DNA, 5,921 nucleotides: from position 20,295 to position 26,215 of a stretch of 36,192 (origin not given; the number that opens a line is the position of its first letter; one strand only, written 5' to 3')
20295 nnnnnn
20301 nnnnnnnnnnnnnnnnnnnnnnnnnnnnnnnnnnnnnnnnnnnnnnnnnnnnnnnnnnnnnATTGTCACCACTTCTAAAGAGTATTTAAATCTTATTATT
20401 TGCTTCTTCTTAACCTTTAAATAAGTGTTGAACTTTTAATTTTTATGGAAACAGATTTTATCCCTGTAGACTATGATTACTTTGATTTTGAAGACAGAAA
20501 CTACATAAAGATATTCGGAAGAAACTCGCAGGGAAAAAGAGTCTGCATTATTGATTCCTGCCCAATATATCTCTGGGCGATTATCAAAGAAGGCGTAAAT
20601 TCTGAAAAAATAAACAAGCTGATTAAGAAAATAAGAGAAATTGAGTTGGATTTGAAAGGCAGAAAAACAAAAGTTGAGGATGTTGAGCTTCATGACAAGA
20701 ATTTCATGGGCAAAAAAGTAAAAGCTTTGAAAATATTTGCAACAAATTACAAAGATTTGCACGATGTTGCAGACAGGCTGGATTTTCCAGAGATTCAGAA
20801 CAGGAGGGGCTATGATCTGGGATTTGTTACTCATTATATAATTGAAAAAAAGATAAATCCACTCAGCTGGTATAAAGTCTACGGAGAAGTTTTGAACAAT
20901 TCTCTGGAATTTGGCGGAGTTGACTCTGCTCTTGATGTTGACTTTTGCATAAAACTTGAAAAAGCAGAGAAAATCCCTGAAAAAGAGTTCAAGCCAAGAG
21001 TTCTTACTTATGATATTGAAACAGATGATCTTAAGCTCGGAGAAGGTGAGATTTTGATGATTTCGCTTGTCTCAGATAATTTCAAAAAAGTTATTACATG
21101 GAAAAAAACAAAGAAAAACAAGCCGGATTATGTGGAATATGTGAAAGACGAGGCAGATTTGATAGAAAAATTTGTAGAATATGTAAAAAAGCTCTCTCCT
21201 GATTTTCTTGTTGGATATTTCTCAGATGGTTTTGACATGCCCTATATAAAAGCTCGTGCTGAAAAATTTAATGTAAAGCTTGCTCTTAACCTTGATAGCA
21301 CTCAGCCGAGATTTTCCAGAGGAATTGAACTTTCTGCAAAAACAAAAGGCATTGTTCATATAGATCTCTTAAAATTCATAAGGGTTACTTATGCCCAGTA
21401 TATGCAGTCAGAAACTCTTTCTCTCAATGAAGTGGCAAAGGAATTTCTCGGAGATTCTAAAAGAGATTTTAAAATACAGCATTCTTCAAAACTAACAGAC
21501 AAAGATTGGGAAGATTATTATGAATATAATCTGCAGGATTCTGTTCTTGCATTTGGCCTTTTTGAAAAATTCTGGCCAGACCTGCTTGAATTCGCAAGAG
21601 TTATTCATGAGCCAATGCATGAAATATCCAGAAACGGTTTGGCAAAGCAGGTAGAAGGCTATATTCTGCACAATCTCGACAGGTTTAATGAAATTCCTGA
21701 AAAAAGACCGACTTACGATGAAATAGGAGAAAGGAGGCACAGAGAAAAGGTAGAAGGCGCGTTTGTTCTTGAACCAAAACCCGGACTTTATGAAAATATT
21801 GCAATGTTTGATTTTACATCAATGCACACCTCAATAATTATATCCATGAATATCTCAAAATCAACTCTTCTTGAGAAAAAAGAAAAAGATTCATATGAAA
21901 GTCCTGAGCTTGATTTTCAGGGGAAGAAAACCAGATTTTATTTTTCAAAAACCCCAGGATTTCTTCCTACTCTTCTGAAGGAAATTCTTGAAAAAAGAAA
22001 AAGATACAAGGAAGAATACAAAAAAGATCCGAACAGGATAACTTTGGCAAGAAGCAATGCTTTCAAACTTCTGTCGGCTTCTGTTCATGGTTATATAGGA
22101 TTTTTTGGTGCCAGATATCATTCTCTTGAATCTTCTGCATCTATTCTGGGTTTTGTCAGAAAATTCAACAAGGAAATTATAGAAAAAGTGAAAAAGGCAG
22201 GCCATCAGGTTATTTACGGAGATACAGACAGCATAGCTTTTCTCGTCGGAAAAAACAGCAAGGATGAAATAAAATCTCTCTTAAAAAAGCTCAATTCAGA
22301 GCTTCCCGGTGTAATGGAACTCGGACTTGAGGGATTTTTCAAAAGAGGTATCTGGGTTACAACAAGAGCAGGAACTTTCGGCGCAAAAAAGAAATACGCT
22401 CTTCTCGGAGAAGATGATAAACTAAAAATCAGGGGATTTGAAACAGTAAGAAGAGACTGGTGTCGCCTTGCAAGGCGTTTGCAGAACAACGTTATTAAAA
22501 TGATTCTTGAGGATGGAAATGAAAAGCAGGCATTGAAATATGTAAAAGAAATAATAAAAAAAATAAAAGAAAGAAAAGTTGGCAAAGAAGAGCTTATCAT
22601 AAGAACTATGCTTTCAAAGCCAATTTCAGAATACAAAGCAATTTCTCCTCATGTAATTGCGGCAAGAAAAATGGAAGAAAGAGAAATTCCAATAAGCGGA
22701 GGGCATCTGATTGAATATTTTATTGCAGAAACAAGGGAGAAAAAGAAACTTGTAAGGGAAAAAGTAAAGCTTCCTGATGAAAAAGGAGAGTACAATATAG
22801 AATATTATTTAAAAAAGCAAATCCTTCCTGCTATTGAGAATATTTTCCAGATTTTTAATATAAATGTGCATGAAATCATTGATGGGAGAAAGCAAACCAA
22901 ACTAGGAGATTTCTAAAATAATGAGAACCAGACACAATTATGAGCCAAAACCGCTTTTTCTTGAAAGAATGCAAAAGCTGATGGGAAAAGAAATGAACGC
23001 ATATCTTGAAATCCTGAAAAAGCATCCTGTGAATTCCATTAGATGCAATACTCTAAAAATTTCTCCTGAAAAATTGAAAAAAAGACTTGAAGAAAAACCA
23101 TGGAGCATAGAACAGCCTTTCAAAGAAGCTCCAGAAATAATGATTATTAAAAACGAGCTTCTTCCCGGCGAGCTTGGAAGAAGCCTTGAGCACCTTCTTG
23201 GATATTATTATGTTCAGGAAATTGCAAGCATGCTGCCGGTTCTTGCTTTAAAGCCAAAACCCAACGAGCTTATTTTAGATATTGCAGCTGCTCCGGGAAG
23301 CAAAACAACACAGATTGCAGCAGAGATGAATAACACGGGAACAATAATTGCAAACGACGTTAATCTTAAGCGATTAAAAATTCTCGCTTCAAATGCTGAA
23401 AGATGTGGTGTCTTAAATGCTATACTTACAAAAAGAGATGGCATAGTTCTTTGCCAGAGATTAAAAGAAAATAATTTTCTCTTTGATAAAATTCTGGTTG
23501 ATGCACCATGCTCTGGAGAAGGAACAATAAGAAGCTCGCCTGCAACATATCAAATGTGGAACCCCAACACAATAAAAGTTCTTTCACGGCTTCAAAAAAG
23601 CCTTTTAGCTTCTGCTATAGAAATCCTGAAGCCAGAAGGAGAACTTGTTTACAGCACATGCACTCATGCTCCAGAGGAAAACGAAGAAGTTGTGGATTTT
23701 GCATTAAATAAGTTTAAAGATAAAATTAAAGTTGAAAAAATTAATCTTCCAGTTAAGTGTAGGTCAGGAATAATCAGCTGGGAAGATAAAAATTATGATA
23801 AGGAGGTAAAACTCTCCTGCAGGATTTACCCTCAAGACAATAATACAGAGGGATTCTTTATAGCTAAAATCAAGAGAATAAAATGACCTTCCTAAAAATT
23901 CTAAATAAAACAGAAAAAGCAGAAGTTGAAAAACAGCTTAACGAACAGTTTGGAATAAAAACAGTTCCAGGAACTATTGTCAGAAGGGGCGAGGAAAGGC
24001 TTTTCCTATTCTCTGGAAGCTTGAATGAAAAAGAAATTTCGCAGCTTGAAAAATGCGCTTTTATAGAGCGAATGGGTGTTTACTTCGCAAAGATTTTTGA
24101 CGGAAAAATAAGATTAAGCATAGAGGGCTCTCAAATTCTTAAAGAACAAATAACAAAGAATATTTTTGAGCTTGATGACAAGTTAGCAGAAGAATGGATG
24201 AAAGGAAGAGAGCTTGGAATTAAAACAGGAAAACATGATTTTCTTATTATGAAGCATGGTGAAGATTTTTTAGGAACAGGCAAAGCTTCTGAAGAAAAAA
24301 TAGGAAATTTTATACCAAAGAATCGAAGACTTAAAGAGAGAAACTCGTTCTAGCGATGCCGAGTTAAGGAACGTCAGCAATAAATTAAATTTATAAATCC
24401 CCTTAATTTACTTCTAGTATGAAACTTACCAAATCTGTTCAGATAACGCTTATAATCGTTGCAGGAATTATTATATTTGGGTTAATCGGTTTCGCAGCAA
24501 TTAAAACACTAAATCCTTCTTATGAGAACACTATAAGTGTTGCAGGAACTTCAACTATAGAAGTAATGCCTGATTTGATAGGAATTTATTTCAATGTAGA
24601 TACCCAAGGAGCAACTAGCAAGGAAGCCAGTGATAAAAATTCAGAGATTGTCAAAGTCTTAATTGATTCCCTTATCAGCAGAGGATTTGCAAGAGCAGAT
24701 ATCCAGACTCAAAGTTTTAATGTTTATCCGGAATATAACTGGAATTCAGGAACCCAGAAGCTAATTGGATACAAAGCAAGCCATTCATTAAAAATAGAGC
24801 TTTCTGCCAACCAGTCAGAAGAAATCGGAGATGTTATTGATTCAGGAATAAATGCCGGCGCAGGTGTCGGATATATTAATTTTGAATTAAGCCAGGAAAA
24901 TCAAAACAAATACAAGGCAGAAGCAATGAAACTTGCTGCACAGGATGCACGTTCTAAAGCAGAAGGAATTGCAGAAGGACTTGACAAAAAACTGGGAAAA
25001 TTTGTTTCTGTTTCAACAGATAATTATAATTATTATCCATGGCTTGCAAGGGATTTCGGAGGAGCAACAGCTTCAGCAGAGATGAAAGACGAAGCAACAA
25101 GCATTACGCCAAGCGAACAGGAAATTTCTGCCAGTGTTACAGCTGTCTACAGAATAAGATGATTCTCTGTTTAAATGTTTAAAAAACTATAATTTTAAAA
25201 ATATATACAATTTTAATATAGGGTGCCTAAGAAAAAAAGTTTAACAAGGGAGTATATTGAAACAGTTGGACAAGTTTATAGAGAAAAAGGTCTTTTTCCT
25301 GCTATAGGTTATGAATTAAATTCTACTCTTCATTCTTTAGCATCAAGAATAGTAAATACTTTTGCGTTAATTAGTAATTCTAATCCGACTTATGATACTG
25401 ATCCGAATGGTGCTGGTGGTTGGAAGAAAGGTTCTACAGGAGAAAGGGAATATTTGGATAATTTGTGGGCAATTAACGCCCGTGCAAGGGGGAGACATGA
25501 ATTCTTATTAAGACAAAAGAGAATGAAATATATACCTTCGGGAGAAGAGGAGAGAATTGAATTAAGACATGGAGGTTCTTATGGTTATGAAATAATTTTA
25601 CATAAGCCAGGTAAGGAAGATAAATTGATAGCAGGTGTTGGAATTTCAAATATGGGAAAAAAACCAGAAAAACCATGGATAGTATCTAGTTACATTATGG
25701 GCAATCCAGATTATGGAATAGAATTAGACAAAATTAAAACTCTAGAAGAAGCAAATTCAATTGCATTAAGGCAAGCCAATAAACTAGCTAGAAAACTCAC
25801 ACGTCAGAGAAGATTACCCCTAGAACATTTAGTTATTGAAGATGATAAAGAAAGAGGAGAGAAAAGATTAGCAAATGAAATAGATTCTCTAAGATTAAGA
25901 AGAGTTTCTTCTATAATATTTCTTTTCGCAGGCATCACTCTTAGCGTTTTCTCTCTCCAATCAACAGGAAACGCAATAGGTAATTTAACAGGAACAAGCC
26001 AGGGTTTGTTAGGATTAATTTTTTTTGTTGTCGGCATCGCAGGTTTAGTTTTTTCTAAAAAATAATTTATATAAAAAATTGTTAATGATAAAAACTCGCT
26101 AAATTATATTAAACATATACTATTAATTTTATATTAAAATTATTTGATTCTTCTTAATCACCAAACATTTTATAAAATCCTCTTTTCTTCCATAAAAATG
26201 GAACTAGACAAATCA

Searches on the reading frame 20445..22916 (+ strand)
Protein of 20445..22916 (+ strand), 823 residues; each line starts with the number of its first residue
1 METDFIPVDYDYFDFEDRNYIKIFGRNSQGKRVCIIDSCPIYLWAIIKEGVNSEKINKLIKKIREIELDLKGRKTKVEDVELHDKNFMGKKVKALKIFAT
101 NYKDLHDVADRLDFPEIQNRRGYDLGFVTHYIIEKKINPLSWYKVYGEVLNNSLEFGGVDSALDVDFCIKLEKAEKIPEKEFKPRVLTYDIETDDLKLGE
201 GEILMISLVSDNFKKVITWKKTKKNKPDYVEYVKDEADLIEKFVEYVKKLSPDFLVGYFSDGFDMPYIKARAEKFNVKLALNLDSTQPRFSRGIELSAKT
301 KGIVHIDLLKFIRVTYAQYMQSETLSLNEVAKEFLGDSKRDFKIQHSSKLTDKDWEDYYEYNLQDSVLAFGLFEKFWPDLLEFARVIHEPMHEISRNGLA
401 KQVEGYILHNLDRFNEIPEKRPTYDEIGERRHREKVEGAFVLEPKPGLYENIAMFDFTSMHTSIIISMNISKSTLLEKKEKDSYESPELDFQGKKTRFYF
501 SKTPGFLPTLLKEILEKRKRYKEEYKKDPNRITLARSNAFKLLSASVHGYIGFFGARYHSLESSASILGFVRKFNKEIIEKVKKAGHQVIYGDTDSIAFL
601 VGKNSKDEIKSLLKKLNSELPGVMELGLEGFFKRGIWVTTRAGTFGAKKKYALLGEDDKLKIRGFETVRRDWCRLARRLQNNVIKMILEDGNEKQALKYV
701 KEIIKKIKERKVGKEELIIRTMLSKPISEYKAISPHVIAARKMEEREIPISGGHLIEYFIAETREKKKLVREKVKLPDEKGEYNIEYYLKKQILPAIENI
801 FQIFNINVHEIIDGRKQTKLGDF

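Call 50: search_protein_families(library=pfam, proteins=[window:20445-22916:+], max_evalue=0.001)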
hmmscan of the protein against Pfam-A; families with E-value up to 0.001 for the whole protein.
window:20445-22916:+ (823 aa): 4 families
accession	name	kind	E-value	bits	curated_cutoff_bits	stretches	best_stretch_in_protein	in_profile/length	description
PF00136.26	DNA_pol_B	-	1.3e-53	182.8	23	1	395-802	7-451/453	DNA polymerase family B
PF03104.25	DNA_pol_B_exo1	-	9e-29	101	23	1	121-317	4-233/242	DNA polymerase family B, exonuclease domain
PF10108.15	DNA_pol_B_exo2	-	3.7e-07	30.5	24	1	233-373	34-170/213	Predicted 3'-5' exonuclease related to the exonuclease domain of PolB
PF13482.12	RNase_H_2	-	4.3e-06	27.2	22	1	189-340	3-119/165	RNase_H superfamily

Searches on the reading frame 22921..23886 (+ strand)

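Call 51: search_protein_families(library=pfam, proteins=[window:22921-23886:+], max_evalue=0.001)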
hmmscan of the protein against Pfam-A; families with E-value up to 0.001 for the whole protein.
window:22921-23886:+ (321 aa): 6 families
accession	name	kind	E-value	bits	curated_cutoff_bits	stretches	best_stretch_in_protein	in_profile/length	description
PF01189.24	Methyltr_RsmB-F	-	9.3e-55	185.8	27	1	108-318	2-199/199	16S rRNA methyltransferase RsmB/F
PF17125.10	Methyltr_RsmF_N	-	5e-15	56.1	34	1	13-100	5-85/86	N-terminal domain of 16S rRNA methyltransferase RsmF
PF13847.12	Methyltransf_31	-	4.4e-06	26.9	27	1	114-254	3-119/145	Methyltransferase domain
PF22458.1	RsmF-B_ferredox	-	5.8e-06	26.8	27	1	13-64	5-56/74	Methyltr_RsmF/B-like, ferredoxin-like domain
PF01728.25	FtsJ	-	0.00029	21.3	24.1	1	113-271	20-161/181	FtsJ-like methyltransferase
PF09445.16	Methyltransf_15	-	0.00087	19.3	22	0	116-205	2-89/165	RNA cap guanine-N2 methyltransferase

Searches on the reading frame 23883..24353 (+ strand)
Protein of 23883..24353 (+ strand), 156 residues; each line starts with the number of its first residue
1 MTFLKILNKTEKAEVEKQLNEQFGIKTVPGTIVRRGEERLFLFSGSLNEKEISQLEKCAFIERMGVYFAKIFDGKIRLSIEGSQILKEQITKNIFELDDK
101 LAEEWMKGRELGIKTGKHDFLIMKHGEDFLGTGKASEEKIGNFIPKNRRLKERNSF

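Call 51: search_protein_families(library=pfam, proteins=[window:23883-24353:+], max_evalue=0.001)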
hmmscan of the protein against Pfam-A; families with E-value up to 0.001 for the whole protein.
window:23883-24353:+ (156 aa): 1 family
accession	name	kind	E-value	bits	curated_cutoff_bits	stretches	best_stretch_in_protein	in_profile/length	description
PF13636.12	Methyltranf_PUA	-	1.5e-06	28.6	27.6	1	102-150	1-49/49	RNA-binding PUA-like domain of methyltransferase RsmF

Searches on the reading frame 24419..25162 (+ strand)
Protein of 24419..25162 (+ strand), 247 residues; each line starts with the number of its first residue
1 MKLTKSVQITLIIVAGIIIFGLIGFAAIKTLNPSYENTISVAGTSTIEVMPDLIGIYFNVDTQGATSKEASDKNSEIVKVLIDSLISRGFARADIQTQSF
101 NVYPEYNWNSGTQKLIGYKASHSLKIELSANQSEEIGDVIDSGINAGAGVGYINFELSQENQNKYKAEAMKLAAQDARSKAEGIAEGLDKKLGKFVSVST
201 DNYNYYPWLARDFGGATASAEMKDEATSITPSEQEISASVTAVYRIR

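Call 51: search_protein_families(library=pfam, proteins=[window:24419-25162:+], max_evalue=0.001)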
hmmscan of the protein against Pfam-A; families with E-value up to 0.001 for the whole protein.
window:24419-25162:+ (247 aa): 1 family
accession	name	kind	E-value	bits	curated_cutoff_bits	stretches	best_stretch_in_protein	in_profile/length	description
PF04402.19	SIMPL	-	2.5e-47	162.2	25.2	1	39-244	1-205/205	Protein of unknown function (DUF541)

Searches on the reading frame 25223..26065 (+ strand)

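Call 51: search_protein_families(library=pfam, proteins=[window:25223-26065:+], max_evalue=0.001)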
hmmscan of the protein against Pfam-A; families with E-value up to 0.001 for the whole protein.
window:25223-26065:+ (280 aa): 1 family
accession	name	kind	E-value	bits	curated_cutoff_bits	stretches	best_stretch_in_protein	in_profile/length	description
PF11026.13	DUF2721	-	0.00013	22.3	28.3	1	182-278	16-112/129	Protein of unknown function (DUF2721)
